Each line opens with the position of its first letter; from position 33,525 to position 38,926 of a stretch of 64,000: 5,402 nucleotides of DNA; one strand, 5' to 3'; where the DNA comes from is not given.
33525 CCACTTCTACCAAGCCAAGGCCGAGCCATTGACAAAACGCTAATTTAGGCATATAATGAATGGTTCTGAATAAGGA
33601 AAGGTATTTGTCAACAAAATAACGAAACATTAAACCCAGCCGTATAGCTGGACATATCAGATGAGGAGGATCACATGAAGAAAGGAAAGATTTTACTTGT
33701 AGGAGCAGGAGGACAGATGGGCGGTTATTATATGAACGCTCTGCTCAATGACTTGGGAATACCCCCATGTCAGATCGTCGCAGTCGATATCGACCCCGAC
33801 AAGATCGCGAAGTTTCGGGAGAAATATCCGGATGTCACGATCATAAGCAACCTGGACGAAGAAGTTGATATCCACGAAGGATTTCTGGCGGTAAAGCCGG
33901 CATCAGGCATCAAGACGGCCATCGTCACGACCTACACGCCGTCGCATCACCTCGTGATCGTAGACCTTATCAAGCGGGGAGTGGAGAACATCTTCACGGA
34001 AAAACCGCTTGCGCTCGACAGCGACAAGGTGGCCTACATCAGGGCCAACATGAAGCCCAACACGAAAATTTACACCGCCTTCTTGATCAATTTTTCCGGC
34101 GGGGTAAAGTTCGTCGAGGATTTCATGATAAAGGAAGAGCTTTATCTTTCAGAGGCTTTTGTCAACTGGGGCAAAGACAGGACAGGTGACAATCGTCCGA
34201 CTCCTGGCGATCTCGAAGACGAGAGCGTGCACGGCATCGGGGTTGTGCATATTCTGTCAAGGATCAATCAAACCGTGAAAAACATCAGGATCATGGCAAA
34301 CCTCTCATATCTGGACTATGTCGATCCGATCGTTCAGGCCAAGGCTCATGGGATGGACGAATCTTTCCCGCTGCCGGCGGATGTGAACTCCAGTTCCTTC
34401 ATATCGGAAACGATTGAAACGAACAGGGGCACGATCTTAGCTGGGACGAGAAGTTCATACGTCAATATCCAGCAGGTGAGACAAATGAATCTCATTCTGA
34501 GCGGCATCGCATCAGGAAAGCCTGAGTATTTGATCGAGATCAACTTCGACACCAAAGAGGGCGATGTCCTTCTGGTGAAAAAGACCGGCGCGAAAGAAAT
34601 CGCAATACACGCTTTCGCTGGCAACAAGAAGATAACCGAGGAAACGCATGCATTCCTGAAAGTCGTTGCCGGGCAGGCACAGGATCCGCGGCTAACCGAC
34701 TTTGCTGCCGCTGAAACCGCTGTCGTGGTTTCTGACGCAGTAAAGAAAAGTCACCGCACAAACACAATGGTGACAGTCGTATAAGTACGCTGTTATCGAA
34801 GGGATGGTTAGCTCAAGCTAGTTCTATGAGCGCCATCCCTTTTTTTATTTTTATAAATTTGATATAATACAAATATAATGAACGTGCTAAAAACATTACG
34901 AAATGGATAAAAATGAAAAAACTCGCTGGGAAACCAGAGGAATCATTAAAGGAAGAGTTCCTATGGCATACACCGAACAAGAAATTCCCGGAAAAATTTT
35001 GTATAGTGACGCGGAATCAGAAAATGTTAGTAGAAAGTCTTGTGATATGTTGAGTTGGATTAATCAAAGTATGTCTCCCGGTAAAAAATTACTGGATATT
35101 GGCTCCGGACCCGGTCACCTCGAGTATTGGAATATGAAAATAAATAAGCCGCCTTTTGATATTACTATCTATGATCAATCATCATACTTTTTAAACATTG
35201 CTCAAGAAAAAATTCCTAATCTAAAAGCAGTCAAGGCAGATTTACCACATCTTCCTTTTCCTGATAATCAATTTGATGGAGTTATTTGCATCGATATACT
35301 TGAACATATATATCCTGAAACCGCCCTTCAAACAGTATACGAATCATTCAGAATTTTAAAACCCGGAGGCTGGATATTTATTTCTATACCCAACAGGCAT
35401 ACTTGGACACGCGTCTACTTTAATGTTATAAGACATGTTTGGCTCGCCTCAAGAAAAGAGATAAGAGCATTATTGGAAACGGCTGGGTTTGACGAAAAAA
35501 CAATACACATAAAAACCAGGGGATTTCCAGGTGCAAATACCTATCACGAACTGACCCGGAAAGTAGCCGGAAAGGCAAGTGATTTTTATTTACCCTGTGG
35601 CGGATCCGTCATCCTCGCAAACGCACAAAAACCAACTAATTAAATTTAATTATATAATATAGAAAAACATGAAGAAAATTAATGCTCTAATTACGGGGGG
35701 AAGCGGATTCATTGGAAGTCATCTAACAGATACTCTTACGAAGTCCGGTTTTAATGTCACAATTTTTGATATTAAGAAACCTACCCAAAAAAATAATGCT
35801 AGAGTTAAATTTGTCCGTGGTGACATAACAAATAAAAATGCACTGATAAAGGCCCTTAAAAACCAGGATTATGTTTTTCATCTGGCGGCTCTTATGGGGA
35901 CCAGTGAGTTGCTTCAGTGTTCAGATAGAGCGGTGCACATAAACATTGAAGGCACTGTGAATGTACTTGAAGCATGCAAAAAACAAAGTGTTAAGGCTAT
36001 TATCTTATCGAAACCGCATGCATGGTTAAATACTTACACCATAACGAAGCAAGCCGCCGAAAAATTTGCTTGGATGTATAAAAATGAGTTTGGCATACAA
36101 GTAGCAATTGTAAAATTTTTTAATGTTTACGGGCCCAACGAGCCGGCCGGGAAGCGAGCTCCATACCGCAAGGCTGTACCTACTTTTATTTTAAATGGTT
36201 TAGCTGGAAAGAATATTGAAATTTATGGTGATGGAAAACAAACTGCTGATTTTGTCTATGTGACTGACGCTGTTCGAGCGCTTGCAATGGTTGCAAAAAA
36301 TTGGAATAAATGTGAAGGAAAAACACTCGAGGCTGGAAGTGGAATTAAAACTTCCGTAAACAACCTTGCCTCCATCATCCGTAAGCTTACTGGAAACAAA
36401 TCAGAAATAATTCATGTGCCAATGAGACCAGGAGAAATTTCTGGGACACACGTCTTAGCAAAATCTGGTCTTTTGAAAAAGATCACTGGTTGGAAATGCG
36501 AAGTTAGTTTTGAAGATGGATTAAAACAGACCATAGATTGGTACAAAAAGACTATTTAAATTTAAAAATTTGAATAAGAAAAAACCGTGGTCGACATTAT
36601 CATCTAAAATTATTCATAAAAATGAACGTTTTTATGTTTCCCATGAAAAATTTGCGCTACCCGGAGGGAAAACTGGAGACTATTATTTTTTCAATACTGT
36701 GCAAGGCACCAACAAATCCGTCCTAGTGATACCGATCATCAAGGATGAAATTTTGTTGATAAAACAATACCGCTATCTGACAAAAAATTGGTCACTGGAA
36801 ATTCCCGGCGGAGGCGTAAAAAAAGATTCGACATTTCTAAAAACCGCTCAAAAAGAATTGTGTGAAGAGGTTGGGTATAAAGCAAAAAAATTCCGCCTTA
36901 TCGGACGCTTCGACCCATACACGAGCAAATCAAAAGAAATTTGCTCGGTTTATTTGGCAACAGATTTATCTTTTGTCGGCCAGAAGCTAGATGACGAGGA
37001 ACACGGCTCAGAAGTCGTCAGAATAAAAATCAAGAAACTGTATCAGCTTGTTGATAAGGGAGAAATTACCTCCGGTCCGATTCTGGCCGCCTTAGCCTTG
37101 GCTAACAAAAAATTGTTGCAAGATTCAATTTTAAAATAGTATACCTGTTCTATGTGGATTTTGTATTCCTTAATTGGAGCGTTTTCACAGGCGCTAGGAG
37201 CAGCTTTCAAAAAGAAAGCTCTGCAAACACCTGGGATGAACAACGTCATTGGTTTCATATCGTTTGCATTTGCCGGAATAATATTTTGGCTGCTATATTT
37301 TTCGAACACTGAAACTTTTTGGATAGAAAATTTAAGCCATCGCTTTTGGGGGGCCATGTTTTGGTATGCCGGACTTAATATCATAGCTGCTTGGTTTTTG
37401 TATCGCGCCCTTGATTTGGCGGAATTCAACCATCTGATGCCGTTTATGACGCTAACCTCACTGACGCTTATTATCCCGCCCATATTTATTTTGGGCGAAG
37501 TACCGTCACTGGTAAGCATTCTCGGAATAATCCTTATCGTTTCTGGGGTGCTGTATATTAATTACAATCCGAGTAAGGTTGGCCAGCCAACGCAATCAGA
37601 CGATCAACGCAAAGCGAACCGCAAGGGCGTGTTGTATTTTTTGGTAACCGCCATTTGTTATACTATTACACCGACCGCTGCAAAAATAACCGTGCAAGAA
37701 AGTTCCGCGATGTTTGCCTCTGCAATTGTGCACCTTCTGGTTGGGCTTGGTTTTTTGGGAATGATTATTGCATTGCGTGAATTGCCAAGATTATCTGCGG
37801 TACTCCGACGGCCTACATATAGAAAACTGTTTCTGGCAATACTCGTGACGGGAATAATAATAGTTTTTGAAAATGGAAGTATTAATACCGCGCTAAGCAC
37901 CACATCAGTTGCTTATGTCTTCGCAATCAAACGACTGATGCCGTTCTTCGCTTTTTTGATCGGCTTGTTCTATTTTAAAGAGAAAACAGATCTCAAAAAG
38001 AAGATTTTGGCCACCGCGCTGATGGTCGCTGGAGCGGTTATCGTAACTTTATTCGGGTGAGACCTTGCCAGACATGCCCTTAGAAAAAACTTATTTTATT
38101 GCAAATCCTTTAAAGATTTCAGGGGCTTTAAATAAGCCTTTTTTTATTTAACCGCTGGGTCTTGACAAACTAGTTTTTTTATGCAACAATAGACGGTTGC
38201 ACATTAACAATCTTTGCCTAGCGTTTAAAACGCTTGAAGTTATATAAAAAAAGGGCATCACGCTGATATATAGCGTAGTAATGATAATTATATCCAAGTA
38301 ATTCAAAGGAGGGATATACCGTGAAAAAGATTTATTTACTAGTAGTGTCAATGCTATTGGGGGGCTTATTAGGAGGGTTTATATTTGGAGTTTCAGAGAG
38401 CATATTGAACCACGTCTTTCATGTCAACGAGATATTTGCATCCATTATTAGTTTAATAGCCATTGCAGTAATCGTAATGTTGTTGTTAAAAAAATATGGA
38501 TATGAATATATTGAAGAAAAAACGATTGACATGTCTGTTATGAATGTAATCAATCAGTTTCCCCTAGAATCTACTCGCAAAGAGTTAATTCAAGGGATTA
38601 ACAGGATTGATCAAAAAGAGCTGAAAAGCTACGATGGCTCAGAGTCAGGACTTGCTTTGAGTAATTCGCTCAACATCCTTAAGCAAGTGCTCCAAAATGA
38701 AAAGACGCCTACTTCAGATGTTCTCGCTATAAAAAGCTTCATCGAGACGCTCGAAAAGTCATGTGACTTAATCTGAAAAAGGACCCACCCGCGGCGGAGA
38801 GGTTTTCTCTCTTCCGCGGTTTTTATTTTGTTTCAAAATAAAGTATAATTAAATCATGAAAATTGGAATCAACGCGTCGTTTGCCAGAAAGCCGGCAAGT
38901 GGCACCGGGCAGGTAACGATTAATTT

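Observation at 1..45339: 45-kb envelope glycosylation locus dominated by GT-C (PMT/ArnT-type) membrane transferases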

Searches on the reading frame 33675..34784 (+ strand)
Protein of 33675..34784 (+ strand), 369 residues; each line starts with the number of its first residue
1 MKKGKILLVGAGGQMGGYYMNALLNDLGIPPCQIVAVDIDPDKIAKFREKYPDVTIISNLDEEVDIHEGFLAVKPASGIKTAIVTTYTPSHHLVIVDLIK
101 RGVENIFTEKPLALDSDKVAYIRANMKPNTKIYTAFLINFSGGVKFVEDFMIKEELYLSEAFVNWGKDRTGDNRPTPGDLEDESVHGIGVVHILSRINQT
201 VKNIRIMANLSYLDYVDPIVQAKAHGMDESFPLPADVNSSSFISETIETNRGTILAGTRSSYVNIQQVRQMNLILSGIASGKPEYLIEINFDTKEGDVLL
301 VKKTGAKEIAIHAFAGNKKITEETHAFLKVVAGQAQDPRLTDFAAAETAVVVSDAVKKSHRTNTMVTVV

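Call 5: search_protein_families(library=pfam, proteins=[window:33675-34784:+], max_evalue=0.01)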
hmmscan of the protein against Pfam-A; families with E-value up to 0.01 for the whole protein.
window:33675-34784:+ (369 aa): 1 family
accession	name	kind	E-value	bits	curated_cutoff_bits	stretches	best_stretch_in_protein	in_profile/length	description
PF01408.29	GFO_IDH_MocA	-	6e-07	30.6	24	1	5-119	2-102/120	Oxidoreductase family, NAD-binding Rossmann fold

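Call 53: search_protein_families(library=ncbifam, proteins=[window:33675-34784:+], max_evalue=0.00001)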
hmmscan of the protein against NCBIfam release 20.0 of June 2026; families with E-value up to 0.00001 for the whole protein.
window:33675-34784:+ (369 aa): 0 families

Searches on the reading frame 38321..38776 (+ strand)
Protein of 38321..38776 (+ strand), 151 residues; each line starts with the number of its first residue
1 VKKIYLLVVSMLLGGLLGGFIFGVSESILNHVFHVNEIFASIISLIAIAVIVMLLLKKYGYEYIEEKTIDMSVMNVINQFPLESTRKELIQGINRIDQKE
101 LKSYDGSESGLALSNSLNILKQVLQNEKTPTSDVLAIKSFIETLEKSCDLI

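Call 5: search_protein_families(library=pfam, proteins=[window:38321-38776:+], max_evalue=0.01)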
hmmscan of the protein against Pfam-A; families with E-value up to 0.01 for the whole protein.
window:38321-38776:+ (151 aa): 1 family
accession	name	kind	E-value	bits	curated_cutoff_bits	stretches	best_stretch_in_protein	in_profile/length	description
PF05978.22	UNC-93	-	0.0059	16.3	22.9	1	6-77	104-177/379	Ion channel regulatory protein UNC-93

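Call 39: search_protein_families(library=pfam, proteins=[window:38321-38776:+], max_evalue=5)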
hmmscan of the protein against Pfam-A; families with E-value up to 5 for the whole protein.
window:38321-38776:+ (151 aa): 7 families
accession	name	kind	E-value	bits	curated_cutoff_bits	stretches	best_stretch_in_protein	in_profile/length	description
PF05978.22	UNC-93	-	0.0059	16.3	22.9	1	6-77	104-177/379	Ion channel regulatory protein UNC-93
PF03419.18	Peptidase_U4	-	0.01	15.6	28.4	1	5-71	91-144/284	Sporulation factor SpoIIGA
PF05007.19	Mannosyl_trans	-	0.03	14.7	23.4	1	27-68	65-106/259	Mannosyltransferase (PIG-M)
PF17421.7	DUF5409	-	0.036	15.2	25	1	26-103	7-80/88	Family of unknown function (DUF5409)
PF20303.3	YLATT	-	0.13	12.5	26.7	1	4-76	2-72/107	YEATS-Like-Associating Three TM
PF13618.11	Gluconate_2-dh3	-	0.27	12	23.4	1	73-131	32-91/135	Gluconate 2-dehydrogenase subunit 3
PF11368.13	DUF3169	-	0.64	10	31.6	1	3-56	7-68/250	Protein of unknown function (DUF3169)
